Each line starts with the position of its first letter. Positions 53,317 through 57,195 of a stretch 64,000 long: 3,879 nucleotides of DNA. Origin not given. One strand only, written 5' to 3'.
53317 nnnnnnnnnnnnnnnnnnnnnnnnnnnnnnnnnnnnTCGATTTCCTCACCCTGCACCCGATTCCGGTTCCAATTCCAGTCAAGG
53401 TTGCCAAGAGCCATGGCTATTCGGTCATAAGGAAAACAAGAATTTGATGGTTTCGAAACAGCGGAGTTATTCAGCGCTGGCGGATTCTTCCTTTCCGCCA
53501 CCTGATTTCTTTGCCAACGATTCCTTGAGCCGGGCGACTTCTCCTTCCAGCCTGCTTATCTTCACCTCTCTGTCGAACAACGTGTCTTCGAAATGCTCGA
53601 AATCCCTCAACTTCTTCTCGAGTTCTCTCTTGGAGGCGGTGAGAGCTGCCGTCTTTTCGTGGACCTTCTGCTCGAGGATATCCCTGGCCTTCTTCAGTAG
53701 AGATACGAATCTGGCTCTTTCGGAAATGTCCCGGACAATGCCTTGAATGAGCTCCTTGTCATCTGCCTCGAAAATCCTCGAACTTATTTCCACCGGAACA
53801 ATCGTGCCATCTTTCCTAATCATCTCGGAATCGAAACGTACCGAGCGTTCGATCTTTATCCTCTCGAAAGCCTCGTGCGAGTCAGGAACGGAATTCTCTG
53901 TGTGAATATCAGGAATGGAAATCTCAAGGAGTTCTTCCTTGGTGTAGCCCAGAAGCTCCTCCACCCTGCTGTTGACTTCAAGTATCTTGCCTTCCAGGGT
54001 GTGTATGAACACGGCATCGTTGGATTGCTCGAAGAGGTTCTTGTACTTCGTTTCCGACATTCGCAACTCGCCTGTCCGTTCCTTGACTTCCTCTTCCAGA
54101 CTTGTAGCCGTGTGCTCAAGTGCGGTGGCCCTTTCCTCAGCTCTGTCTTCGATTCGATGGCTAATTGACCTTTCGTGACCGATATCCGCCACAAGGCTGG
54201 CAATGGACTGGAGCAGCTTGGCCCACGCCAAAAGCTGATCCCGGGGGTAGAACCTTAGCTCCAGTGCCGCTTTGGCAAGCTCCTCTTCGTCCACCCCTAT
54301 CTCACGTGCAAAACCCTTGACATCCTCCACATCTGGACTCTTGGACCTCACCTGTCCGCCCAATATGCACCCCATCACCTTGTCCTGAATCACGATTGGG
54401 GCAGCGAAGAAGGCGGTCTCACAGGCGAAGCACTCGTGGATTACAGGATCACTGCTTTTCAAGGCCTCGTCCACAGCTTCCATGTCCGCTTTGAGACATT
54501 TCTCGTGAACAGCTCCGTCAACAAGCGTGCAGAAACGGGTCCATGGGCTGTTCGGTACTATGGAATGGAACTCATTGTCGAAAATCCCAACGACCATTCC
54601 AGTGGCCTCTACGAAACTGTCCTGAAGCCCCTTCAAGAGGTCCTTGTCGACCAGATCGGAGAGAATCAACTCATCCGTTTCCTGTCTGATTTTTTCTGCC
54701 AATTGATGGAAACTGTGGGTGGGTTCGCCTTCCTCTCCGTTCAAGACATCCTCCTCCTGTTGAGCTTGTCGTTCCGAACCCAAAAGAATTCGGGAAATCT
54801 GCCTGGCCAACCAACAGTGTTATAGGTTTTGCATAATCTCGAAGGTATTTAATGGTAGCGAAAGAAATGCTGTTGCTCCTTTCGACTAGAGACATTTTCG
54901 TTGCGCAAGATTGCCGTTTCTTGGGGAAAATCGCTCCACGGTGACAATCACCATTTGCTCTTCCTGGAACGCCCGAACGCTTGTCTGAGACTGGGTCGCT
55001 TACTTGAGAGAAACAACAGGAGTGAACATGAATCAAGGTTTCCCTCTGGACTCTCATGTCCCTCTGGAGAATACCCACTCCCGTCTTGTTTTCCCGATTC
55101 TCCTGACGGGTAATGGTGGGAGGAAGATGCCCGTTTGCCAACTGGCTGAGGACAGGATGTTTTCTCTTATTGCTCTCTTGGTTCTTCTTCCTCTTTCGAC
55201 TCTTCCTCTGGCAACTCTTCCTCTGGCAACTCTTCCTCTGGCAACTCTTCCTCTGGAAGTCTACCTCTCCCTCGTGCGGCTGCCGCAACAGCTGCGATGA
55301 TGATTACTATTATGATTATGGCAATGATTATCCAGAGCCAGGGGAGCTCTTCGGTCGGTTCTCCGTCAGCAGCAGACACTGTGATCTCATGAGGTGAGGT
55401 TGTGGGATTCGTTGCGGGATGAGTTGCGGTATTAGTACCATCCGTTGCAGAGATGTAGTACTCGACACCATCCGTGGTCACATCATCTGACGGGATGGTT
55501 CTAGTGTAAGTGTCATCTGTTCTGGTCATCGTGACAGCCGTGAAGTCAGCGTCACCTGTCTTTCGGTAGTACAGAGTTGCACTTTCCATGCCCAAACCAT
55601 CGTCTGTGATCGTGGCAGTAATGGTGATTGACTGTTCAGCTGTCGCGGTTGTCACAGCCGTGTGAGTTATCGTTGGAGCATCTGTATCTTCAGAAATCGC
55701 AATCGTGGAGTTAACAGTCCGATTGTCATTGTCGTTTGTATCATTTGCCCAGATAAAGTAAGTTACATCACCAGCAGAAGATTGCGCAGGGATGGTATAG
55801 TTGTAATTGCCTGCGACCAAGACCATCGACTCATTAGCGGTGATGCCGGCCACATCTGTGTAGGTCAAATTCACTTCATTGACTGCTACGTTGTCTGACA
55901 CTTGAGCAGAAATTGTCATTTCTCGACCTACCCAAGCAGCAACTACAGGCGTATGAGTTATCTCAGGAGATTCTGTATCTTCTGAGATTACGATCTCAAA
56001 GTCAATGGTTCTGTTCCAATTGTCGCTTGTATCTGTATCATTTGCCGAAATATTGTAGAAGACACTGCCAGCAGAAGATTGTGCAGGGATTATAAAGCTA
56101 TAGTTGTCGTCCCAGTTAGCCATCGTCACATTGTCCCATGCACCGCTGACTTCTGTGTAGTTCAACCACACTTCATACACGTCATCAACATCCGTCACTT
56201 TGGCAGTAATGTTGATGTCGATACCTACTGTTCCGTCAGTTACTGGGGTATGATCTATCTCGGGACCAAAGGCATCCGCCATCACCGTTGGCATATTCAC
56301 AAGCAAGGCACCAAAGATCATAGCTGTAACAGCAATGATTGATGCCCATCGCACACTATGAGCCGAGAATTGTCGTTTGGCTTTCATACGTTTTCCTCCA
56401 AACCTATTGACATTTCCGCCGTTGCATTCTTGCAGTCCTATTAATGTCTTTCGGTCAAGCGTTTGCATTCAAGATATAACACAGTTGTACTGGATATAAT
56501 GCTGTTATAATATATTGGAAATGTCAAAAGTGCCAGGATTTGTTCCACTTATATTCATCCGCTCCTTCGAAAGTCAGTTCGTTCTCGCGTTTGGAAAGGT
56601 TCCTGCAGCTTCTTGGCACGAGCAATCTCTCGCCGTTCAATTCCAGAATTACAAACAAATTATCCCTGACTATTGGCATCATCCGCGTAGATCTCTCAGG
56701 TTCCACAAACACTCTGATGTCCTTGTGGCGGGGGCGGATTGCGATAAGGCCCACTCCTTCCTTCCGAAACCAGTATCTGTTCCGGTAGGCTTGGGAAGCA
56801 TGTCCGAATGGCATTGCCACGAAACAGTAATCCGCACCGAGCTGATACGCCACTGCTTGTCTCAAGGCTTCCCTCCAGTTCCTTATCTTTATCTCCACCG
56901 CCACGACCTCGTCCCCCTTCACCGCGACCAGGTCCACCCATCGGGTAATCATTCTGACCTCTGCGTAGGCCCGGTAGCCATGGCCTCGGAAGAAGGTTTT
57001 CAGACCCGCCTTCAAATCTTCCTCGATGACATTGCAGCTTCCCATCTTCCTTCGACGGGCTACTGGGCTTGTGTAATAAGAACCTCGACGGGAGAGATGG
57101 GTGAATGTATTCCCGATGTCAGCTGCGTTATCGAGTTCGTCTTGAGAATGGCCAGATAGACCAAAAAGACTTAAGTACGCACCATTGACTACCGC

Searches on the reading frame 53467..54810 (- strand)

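Call 13: search_protein_families(library=pfam, proteins=[window:53467-54810:-], max_evalue=0.001)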
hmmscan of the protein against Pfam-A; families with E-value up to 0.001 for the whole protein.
window:53467-54810:- (447 aa): 7 families
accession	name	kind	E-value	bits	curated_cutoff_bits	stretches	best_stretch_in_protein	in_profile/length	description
PF10114.15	PocR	-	1.9e-34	119.2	23.9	1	52-211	1-161/162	Sensory domain found in PocR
PF13426.13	PAS_9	-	1.6e-16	60.9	27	1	264-364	1-103/103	PAS domain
PF00989.32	PAS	-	1.3e-10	41.7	22.6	1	255-362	2-113/113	PAS fold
PF13188.13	PAS_8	-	2.6e-09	37.1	21.8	1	255-307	2-55/65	PAS domain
PF08448.16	PAS_4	-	2.8e-07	31.2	23.1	1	260-367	1-110/110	PAS fold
PF08447.18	PAS_3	-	3e-07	31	25.6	1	277-353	2-81/89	PAS fold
PF14598.12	PAS_11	-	7e-05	23.2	25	1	268-355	6-94/109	PAS domain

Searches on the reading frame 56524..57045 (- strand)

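Call 3: search_protein_families(library=pfam, proteins=[window:56524-57045:-], max_evalue=0.1)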
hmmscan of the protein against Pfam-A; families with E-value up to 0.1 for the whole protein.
window:56524-57045:- (173 aa): 1 family
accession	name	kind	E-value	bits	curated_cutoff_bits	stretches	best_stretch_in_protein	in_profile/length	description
PF01870.24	Hjc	-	0.018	15.4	21.1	1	34-56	28-50/93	Archaeal holliday junction resolvase (hjc)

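Call 81: search_protein_families(library=ncbifam, proteins=[window:56524-57045:-], max_evalue=0.00001)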
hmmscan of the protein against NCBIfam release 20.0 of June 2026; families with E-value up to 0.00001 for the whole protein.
window:56524-57045:- (173 aa): 0 families
